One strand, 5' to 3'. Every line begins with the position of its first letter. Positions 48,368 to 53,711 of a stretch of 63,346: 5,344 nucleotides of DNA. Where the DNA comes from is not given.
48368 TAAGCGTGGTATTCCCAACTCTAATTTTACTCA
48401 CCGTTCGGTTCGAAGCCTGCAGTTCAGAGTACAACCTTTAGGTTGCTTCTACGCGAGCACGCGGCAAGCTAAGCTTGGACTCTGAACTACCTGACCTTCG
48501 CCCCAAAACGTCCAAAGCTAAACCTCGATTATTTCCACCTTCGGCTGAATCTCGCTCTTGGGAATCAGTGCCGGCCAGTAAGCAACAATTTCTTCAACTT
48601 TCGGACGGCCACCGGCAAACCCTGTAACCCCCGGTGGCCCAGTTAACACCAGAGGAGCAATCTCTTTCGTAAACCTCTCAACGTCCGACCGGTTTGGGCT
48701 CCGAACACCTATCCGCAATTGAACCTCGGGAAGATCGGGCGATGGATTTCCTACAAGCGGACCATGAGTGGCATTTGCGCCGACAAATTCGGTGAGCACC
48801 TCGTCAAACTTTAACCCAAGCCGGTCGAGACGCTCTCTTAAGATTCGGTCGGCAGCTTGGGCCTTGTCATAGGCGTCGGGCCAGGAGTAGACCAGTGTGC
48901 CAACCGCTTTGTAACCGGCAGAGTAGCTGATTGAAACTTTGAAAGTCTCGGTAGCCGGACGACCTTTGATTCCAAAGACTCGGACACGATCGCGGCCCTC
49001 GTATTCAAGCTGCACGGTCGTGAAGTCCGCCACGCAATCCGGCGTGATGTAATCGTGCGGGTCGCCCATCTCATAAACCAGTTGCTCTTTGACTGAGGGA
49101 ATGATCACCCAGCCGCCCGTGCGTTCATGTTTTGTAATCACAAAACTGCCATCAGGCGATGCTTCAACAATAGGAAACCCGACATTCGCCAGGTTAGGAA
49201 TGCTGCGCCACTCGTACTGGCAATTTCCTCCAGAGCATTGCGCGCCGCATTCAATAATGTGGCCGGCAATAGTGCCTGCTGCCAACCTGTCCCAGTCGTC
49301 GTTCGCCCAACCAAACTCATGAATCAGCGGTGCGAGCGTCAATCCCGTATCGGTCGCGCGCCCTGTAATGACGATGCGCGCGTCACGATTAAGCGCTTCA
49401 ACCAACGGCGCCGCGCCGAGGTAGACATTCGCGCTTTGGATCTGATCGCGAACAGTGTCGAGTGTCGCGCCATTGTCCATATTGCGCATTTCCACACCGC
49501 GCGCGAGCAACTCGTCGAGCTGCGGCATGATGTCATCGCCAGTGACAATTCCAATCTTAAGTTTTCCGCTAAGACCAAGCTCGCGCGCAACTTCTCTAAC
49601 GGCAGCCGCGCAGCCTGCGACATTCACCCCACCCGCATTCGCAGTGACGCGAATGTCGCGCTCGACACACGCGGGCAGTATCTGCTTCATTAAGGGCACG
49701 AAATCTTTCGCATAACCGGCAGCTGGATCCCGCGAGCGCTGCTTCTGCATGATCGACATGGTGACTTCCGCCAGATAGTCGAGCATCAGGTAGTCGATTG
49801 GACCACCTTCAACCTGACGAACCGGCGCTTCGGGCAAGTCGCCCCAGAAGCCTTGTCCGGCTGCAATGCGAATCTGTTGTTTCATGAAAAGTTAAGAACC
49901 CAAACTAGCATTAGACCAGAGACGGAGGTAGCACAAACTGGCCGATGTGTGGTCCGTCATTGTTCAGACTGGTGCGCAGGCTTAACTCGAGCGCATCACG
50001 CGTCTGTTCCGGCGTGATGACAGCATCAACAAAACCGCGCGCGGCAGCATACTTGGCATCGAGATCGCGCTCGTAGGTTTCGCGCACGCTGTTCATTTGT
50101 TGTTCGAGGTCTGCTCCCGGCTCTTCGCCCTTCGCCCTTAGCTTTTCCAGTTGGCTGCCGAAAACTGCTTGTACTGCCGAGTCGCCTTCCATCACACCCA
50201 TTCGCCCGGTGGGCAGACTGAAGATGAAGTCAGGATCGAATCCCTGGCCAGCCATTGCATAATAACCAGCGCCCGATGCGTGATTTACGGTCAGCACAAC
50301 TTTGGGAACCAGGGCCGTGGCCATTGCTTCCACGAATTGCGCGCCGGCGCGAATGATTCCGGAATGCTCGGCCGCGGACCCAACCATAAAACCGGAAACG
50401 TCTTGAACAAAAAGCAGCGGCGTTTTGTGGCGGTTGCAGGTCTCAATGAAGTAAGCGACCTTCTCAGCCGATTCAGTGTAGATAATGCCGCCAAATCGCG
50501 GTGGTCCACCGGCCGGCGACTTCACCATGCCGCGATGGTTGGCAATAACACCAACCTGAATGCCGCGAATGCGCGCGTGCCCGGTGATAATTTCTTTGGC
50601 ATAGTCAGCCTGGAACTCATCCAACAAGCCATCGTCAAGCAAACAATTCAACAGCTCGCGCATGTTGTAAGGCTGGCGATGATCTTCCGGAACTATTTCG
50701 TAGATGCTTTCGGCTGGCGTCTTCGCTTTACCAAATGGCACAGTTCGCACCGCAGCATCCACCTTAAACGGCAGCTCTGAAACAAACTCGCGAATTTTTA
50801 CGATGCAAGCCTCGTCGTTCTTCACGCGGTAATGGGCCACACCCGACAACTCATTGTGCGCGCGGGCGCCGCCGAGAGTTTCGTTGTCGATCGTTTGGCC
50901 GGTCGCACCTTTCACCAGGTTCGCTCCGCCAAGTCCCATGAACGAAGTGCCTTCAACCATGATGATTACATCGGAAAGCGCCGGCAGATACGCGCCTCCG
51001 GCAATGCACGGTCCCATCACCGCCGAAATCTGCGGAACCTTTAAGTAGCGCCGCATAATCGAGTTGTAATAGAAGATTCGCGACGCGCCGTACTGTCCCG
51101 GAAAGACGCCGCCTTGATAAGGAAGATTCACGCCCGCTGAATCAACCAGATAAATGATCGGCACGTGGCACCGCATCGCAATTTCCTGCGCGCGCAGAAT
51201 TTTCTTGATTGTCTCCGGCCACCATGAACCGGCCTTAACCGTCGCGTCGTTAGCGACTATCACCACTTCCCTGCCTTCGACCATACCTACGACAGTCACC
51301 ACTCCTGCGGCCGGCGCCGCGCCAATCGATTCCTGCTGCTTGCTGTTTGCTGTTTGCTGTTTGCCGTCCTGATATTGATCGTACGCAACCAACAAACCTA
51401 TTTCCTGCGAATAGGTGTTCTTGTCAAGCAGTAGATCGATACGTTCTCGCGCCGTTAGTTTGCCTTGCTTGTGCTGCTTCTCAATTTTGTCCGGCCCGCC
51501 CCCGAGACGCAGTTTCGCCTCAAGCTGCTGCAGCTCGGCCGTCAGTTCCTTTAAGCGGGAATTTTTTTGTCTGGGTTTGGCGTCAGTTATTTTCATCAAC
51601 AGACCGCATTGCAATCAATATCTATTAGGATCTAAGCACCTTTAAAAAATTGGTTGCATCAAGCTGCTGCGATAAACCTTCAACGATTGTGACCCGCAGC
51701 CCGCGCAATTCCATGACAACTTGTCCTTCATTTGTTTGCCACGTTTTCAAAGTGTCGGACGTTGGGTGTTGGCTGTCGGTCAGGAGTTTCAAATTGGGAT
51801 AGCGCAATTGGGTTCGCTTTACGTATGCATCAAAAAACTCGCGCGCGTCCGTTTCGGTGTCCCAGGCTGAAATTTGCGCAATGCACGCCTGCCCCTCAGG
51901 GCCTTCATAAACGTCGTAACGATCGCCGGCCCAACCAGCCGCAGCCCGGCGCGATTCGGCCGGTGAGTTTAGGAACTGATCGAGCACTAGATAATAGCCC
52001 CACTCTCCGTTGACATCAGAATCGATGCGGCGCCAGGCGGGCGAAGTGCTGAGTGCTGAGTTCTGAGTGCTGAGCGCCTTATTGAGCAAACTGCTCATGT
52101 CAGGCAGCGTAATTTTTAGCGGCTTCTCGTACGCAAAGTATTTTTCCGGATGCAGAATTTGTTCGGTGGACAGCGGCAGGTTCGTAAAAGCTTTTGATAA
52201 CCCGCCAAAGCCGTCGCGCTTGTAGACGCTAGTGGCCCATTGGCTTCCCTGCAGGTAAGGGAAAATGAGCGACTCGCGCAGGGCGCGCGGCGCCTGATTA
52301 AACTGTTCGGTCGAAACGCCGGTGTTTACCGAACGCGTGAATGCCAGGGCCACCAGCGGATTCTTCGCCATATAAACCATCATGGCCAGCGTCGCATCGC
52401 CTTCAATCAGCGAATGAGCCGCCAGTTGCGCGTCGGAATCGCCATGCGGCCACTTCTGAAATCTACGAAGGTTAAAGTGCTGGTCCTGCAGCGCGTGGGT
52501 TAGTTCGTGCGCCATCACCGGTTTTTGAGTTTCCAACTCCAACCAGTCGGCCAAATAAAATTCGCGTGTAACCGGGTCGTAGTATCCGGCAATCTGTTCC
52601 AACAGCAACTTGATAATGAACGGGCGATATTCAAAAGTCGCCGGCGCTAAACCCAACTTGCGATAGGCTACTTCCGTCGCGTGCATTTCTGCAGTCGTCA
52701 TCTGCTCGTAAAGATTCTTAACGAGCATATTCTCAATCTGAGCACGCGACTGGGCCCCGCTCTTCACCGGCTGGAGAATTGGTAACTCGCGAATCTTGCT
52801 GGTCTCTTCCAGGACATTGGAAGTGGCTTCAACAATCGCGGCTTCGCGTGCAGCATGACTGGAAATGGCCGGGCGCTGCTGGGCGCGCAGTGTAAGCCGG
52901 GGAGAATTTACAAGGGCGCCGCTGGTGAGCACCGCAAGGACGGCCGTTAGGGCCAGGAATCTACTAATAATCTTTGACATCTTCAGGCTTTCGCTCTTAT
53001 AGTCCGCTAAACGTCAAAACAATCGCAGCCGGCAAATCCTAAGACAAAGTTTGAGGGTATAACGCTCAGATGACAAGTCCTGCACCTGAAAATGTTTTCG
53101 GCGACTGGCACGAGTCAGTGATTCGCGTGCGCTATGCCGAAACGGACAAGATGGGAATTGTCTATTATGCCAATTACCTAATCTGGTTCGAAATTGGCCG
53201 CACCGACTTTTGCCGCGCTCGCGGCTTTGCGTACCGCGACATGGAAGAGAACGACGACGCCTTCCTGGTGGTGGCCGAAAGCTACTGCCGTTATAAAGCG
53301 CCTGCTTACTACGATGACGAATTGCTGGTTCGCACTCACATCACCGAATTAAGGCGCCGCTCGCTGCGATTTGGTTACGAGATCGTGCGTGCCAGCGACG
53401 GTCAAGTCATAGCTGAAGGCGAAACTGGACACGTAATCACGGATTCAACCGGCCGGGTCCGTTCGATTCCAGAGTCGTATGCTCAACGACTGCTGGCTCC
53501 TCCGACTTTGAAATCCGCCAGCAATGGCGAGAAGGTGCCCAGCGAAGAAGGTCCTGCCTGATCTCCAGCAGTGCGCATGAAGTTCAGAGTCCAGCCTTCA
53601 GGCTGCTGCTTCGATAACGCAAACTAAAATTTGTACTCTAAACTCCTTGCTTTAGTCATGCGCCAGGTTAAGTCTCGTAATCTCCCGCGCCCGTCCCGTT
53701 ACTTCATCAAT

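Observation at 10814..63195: Dispersed family of heptanucleotide tandem-repeat hairpins (STRR-like) occupying intergenic spacers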

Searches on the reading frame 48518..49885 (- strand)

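Call 19: search_protein_families(library=pfam, proteins=[window:48518-49885:-])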
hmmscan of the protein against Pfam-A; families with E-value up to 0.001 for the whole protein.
window:48518-49885:- (455 aa): 1 family
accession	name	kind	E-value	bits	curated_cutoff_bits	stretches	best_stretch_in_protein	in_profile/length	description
PF07287.17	AtuA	-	8.8e-152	506.3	22.8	1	5-451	1-436/437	Acyclic terpene utilisation family protein AtuA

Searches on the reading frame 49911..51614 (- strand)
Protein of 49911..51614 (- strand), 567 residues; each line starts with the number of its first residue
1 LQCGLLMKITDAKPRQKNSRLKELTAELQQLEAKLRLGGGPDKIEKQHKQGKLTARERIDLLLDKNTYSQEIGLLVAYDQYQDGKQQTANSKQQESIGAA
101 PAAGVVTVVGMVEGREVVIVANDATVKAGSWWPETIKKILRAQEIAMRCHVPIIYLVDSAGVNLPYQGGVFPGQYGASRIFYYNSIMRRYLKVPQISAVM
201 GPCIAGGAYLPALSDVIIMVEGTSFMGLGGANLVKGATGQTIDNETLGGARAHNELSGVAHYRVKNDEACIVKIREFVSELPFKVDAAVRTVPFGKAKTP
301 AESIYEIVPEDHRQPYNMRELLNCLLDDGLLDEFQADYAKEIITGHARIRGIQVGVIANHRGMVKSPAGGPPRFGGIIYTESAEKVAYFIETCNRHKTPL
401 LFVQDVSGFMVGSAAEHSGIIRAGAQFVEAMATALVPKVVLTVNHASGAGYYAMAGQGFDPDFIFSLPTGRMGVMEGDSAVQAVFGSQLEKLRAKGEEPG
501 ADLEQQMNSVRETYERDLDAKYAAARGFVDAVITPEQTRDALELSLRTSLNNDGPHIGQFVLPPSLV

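Call 19: search_protein_families(library=pfam, proteins=[window:49911-51614:-])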
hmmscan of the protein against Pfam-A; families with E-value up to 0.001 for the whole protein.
window:49911-51614:- (567 aa): 2 families
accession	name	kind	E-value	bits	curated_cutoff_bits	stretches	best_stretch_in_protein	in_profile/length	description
PF01039.27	Carboxyl_trans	-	1.5e-137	459.7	22.3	1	46-552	1-481/493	Carboxyl transferase domain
PF03255.19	ACCA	-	3.1e-15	56.6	23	2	105-225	105-218/310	Acetyl co-enzyme A carboxylase carboxyltransferase-like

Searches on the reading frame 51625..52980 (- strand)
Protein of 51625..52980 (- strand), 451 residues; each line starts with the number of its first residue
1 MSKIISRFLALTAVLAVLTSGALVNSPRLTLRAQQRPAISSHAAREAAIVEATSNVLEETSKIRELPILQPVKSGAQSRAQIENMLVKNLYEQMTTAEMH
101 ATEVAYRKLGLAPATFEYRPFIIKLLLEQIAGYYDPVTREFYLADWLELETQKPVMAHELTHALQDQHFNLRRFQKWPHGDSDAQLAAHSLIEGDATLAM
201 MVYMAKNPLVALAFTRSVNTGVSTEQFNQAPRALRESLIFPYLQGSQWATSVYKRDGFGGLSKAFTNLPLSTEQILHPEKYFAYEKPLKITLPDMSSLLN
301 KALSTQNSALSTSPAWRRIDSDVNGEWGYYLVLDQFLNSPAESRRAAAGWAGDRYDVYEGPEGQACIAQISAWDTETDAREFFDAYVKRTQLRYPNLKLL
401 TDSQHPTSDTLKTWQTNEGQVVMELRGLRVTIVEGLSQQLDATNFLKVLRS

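Call 19: search_protein_families(library=pfam, proteins=[window:51625-52980:-])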
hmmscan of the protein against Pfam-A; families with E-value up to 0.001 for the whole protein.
window:51625-52980:- (451 aa): 1 family
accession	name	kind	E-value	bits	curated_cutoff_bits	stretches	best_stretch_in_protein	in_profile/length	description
PF20573.4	DUF6782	-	1.3e-05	25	27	1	129-200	67-134/241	Putative metallopeptidase family (DUF6782)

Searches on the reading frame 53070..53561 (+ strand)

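Call 19: search_protein_families(library=pfam, proteins=[window:53070-53561:+])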
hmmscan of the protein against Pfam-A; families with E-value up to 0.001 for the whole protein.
window:53070-53561:+ (163 aa): 2 families
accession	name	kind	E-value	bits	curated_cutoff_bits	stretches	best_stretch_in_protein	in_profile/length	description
PF13279.12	4HBT_2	-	1.5e-19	71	25.5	1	20-141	1-122/122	Thioesterase-like superfamily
PF03061.28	4HBT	-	1.5e-15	57.6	20.6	1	28-113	1-78/79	Thioesterase superfamily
